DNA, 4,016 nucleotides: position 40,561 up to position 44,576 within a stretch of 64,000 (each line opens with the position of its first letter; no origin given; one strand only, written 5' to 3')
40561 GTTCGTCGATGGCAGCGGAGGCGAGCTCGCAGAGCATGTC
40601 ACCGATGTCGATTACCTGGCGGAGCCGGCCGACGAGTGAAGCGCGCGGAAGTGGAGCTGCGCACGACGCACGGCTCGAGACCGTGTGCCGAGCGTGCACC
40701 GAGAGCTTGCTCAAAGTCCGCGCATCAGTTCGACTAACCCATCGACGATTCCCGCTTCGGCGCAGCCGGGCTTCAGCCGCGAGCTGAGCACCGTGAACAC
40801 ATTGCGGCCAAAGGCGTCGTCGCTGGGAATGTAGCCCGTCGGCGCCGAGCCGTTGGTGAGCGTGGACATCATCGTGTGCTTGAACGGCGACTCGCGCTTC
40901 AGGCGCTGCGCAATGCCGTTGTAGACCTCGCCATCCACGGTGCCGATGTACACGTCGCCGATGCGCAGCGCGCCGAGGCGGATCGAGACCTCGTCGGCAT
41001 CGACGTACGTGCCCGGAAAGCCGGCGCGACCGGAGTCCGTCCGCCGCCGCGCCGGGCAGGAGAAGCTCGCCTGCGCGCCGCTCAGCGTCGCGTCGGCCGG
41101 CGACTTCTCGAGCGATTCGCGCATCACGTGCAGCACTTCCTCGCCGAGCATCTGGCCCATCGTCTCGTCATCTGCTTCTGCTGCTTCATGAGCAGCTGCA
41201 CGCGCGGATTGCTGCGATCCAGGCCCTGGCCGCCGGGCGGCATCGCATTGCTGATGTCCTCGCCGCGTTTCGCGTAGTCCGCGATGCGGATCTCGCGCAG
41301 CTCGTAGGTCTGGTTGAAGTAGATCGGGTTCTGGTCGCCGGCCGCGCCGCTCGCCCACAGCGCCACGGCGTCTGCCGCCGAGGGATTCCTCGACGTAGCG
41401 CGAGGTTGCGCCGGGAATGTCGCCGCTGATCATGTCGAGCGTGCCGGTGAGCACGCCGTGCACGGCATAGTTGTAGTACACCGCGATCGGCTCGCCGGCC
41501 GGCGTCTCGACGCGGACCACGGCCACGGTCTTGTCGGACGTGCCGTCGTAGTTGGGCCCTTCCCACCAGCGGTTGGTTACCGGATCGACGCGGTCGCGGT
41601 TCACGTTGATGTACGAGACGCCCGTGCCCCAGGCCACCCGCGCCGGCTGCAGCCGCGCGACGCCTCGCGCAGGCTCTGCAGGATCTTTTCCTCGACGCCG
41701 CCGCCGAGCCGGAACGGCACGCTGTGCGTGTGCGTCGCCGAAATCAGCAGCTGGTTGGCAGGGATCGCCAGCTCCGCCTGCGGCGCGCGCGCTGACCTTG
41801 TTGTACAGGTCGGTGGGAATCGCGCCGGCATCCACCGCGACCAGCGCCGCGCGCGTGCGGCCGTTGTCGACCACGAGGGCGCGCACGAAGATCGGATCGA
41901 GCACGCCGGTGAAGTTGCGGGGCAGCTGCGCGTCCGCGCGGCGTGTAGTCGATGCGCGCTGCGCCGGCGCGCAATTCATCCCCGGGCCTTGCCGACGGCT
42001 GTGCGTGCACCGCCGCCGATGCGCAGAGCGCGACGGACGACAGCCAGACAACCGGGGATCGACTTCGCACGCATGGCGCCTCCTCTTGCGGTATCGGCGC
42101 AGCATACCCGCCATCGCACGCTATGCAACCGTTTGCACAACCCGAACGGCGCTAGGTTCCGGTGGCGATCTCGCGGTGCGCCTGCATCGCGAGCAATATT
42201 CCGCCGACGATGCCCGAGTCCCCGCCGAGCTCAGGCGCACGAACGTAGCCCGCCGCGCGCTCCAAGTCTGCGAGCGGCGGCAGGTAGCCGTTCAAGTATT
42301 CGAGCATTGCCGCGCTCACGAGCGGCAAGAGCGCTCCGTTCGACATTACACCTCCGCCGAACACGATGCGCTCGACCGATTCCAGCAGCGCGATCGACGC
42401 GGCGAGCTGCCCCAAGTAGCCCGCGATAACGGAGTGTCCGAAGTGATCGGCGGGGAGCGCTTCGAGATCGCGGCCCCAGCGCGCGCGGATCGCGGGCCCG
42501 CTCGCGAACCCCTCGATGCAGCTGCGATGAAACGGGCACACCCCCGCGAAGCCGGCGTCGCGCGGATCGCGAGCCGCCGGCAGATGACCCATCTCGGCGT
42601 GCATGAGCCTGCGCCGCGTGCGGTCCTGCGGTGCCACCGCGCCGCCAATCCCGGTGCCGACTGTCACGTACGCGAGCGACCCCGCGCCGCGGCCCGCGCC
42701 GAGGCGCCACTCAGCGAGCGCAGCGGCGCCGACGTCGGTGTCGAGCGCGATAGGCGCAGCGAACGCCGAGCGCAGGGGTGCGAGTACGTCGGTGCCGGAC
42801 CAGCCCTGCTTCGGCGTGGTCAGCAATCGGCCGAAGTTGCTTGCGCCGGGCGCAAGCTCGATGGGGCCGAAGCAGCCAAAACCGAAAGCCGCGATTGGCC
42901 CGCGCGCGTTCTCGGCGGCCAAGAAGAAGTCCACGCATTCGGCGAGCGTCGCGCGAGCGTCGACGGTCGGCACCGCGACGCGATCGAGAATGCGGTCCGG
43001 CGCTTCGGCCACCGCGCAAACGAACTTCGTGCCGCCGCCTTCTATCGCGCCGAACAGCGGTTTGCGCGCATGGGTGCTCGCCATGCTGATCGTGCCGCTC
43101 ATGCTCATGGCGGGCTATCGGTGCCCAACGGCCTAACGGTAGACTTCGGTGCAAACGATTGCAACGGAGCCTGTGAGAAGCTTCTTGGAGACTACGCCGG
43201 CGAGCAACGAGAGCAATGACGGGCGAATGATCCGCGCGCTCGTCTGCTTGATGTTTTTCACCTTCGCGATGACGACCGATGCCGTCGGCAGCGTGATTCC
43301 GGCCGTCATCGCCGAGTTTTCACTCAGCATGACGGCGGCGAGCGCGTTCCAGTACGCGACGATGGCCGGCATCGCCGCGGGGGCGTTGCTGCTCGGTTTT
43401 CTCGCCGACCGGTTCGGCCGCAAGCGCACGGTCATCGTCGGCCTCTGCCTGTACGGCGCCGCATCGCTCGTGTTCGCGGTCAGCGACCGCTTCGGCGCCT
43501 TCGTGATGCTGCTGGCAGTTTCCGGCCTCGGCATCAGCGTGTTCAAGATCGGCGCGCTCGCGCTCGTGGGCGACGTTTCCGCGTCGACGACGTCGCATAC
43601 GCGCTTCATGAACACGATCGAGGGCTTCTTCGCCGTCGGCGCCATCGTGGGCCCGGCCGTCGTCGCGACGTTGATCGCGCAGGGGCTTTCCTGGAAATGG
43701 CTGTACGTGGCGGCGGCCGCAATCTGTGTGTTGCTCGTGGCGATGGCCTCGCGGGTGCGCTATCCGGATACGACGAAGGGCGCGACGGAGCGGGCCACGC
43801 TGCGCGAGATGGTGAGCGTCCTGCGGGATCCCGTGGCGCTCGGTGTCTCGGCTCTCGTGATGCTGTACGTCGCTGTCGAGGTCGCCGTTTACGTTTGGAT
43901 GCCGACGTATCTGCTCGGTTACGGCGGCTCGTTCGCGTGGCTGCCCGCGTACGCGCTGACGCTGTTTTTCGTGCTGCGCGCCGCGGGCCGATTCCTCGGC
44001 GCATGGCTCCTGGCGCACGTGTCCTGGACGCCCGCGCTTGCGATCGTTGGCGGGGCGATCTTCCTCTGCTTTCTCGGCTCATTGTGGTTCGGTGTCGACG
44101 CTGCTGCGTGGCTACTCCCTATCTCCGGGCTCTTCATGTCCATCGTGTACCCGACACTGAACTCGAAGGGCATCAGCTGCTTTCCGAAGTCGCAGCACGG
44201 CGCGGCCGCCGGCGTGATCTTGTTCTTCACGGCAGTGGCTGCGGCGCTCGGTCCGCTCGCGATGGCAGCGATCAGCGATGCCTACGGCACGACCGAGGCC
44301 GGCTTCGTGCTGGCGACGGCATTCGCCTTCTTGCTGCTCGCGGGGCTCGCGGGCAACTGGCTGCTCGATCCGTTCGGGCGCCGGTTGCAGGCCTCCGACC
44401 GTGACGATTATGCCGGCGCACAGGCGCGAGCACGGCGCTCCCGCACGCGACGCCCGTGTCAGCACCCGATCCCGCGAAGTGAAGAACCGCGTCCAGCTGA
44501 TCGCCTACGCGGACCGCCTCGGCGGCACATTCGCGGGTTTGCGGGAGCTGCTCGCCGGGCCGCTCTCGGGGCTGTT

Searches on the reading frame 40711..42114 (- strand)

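Call 36: search_protein_families(library=pfam, proteins=[window:40711-42114:-], max_evalue=0.001)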
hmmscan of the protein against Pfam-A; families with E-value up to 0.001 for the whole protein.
window:40711-42114:- (467 aa): 1 family
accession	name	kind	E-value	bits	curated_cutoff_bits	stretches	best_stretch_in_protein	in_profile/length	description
PF04734.18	Ceramidase_alk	-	4.4e-08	32.7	32.1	1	153-248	135-233/509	Neutral/alkaline non-lysosomal ceramidase, N-terminal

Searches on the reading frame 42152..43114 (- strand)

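Call 36: search_protein_families(library=pfam, proteins=[window:42152-43114:-], max_evalue=0.001)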
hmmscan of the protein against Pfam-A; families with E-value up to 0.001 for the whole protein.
window:42152-43114:- (320 aa): 1 family
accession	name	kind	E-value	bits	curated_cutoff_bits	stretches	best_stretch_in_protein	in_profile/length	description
PF00480.26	ROK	-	5.2e-43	148.1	22.9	1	22-311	2-293/294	ROK family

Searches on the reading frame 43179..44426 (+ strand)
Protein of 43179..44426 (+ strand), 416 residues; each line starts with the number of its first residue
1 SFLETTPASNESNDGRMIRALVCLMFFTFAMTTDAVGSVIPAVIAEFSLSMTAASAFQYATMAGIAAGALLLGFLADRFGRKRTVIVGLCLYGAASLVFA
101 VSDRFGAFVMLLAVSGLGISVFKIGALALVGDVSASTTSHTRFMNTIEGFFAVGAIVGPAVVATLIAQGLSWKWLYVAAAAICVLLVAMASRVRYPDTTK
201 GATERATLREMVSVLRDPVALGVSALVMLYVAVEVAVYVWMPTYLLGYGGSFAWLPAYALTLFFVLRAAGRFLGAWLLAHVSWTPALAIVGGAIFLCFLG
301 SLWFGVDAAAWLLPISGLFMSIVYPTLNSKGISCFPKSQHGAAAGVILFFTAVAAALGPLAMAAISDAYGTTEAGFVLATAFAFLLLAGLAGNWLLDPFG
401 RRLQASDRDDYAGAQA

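Call 78: search_protein_families(library=pfam, proteins=[window:43179-44426:+], max_evalue=0.001)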
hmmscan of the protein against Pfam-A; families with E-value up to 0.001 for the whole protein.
window:43179-44426:+ (416 aa): 2 families
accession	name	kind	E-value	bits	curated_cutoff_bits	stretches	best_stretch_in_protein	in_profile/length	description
PF07690.21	MFS_1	-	2e-38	132.6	33.4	1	22-359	1-347/347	Major Facilitator Superfamily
PF00083.30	Sugar_tr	-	4.4e-05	23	22.3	1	55-189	49-187/452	Sugar (and other) transporter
